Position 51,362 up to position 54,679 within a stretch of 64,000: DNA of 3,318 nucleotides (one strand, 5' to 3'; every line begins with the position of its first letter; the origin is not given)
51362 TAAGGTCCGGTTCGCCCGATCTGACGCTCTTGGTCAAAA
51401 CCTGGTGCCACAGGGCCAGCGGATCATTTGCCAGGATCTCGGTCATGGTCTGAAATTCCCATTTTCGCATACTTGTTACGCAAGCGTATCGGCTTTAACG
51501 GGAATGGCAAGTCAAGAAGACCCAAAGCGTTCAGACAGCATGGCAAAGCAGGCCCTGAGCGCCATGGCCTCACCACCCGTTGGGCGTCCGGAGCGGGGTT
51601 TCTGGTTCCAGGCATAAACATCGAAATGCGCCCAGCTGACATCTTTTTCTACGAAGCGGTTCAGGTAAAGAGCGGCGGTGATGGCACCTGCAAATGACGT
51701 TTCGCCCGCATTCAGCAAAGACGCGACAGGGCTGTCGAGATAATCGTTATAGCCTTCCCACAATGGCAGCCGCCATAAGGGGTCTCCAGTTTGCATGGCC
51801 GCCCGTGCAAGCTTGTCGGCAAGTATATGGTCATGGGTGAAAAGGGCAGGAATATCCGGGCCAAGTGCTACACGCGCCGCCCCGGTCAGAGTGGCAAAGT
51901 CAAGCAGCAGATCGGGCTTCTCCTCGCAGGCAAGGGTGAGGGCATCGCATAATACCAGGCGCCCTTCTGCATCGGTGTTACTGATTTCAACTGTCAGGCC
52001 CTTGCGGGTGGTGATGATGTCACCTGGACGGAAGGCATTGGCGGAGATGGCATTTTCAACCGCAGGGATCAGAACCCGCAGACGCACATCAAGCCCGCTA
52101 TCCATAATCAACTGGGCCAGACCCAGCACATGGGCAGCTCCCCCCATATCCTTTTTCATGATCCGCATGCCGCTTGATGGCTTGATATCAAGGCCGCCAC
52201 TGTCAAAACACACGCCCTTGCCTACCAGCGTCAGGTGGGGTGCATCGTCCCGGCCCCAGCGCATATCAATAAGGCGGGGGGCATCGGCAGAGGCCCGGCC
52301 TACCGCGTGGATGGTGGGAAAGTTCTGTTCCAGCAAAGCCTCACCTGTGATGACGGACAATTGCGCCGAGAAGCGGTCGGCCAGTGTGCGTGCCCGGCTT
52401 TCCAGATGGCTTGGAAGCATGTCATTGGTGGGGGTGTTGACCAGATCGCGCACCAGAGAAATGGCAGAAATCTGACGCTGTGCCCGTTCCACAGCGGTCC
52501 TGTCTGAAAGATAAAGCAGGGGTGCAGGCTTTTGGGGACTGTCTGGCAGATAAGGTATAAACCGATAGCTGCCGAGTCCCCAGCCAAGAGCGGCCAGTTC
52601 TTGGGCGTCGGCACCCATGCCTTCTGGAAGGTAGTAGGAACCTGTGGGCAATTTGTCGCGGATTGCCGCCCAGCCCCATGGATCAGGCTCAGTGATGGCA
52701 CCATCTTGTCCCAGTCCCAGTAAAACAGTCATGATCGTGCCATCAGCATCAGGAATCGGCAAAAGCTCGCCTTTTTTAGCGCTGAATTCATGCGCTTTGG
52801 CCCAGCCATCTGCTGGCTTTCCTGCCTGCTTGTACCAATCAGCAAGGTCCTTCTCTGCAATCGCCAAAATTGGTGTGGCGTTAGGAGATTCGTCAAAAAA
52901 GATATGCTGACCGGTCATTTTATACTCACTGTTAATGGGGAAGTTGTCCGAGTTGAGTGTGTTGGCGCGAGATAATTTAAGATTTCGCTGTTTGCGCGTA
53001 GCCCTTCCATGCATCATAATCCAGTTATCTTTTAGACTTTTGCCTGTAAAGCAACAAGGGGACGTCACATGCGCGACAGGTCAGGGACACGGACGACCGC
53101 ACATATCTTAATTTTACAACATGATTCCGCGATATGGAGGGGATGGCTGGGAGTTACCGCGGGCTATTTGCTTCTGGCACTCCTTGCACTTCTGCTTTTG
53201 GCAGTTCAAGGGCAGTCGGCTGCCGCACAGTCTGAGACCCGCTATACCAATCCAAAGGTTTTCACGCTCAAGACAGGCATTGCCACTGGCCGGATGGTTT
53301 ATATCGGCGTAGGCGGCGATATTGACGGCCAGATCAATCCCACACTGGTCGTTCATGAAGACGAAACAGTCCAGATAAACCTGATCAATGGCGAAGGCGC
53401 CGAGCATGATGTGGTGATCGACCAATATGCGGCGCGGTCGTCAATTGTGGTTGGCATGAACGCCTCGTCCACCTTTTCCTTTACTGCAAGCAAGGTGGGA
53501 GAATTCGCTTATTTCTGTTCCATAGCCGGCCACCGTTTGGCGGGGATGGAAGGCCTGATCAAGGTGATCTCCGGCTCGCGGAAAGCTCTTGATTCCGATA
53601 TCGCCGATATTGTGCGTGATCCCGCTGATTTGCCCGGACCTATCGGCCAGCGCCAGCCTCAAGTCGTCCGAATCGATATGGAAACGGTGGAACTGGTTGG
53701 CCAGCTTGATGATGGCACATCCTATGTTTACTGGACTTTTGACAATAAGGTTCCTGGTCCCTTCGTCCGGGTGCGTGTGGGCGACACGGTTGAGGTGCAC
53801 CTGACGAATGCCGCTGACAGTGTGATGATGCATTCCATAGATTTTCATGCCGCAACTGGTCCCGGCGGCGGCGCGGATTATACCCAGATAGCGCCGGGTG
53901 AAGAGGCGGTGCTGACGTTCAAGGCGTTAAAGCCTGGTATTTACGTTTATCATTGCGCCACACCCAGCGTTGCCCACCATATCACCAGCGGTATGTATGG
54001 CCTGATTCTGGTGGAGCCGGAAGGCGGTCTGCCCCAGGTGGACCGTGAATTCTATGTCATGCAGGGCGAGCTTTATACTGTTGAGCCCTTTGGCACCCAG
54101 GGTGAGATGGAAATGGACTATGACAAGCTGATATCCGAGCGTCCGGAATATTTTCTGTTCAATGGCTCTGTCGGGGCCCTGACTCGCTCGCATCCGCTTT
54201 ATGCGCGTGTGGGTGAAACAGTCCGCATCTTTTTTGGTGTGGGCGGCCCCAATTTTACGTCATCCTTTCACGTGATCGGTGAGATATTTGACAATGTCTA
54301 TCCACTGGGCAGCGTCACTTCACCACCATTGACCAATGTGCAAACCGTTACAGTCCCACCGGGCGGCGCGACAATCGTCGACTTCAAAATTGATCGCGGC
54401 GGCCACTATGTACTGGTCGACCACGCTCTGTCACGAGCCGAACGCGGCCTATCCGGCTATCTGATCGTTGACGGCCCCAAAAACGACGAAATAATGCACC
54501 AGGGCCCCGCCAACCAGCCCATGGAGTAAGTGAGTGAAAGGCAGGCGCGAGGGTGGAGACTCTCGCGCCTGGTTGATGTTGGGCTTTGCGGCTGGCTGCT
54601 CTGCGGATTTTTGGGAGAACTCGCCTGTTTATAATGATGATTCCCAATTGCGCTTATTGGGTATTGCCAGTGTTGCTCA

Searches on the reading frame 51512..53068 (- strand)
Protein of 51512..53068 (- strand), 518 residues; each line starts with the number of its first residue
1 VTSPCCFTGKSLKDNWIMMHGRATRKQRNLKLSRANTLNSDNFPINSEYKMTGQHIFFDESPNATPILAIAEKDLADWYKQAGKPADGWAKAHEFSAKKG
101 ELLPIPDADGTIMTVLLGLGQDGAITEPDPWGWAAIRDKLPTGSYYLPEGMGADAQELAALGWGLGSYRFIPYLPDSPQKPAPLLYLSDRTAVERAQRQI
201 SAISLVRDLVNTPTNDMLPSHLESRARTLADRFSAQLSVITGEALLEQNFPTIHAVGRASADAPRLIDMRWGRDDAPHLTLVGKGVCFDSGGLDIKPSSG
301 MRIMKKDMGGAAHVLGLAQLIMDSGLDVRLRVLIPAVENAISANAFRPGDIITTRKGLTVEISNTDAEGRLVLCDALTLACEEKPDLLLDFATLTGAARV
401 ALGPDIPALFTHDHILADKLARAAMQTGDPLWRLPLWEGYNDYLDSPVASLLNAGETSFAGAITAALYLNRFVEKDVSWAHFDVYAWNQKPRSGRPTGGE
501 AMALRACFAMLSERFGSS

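Call 38: search_protein_families(library=pfam, proteins=[window:51512-53068:-], max_evalue=0.001)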
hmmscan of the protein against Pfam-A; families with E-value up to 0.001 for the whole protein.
window:51512-53068:- (518 aa): 2 families
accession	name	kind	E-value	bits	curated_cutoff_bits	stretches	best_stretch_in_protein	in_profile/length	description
PF00883.26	Peptidase_M17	-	5.3e-103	345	25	1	205-505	2-307/310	Cytosol aminopeptidase family, catalytic domain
PF21337.3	Peptidase_M17_N_1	-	1.8e-17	63.9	27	1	66-178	2-110/118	M17 aminopeptidase, N-terminal domain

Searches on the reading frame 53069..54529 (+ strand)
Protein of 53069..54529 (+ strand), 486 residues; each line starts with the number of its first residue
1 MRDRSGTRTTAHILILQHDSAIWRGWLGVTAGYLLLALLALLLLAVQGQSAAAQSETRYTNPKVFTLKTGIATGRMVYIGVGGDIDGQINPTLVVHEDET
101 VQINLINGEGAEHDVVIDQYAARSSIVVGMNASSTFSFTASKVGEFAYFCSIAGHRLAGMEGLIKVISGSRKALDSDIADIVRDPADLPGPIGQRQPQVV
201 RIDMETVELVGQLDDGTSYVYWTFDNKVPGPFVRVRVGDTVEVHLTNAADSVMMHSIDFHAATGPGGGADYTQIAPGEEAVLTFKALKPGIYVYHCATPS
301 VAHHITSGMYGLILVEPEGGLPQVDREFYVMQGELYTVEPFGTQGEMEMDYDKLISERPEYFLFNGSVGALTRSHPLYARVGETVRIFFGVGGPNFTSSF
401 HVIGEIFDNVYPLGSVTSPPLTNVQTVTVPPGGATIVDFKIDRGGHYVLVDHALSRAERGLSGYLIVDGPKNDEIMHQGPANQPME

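Call 38: search_protein_families(library=pfam, proteins=[window:53069-54529:+], max_evalue=0.001)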
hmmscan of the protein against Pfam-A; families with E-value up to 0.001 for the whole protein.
window:53069-54529:+ (486 aa): 4 families
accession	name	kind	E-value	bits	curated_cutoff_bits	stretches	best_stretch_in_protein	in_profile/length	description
PF07732.21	Cu-oxidase_3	-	7.3e-19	68.4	21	1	214-318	10-117/119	Multicopper oxidase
PF07731.20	Cu-oxidase_2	-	1.1e-15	58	20.4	1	231-318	33-136/137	Multicopper oxidase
PF13473.12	Cupredoxin_1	-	2.7e-10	40.7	27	0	87-153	30-95/104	Cupredoxin-like domain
PF00127.26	Copper-bind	-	6.1e-09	36.6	21.2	0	233-316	19-99/99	Copper binding proteins, plastocyanin/azurin family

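Call 47: find_homologous_proteins(query=window:53069-54529:+, max_evalue=1e-50)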
Query window:53069-54529:+ (486 aa): 8000 proteins with E <= 1e-50 among 8000 candidates; the best 120 are listed.
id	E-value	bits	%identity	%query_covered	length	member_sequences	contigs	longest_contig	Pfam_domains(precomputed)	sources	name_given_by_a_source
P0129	0.0e+0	1102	100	100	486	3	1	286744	PF07731.21,PF00127.27,PF13473.13,PF07732.22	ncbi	-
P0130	7.0e-273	924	91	91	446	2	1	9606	PF07731.21,PF00127.27,PF13473.13,PF07732.22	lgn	-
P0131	2.6e-268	909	85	97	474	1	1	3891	PF07731.21,PF00127.27,PF13473.13,PF07732.22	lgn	-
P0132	4.7e-261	885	89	90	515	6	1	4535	PF07731.21,PF00127.27,PF13473.13,PF07732.22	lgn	-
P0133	6.8e-258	874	87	90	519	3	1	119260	PF07731.21,PF00127.27,PF13473.13,PF07732.22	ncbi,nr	ncbi:copper-containing nitrite reductase [Borborobacter arsenicus]|nr:copper-containing nitrite redu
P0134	1.4e-256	870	87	90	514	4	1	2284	PF07731.21,PF00127.27,PF13473.13,PF07732.22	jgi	-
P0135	3.6e-254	862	87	88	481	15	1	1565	PF07731.21,PF00127.27,PF13473.13,PF07732.22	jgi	-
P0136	6.2e-254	861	86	90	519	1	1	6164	PF07731.21,PF00127.27,PF13473.13,PF07732.22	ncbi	-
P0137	1.3e-253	860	85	89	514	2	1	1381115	PF07731.21,PF00127.27,PF13473.13,PF07732.22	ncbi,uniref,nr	ncbi:nitrite reductase, copper-containing [Shinella daejeonensis]|uniref:copper-containing nitrite r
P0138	2.1e-253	860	87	88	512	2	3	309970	PF07731.21,PF00127.27,PF13473.13,PF07732.22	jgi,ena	-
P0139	7.4e-253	858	77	96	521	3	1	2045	PF07731.21,PF00127.27,PF13473.13,PF07732.22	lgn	-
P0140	1.1e-252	857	87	88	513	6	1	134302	PF07731.21,PF00127.27,PF13473.13,PF07732.22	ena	-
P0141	1.7e-252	857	86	88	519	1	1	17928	PF07731.21,PF00127.27,PF13473.13,PF07732.22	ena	-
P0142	2.0e-252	856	85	90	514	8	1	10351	PF07731.21,PF00127.27,PF13473.13,PF07732.22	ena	-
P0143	2.4e-252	856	86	90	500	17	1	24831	PF07731.21,PF00127.27,PF13473.13,PF07732.22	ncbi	-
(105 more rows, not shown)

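Call 48: find_encoding_contigs(protein=P0130, flank=10000, max_places=3)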
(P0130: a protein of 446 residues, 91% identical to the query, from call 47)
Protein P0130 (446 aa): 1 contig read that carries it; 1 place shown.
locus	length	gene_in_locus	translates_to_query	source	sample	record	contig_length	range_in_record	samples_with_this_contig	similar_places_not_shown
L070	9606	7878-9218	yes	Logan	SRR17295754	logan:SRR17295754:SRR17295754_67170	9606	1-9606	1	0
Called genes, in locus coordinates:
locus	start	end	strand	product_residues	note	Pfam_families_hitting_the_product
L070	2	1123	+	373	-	?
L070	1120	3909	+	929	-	PF17900:Peptidase_M1_N, PF01433:Peptidase_M1, PF11838:ERAP1_C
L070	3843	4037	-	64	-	-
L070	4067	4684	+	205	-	PF00034:Cytochrom_C (weak)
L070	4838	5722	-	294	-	PF08239:SH3_3 (faint), PF18348:SH3_16, PF00877:NLPC_P60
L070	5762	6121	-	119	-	PF12802:MarR_2, PF01047:MarR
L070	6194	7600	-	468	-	PF21337:Peptidase_M17_N_1, PF00883:Peptidase_M17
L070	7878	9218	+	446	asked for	PF00127:Copper-bind (faint), PF13473:Cupredoxin_1 (faint), PF07731:Cu-oxidase_2 (weak), PF07732:Cu-oxidase_3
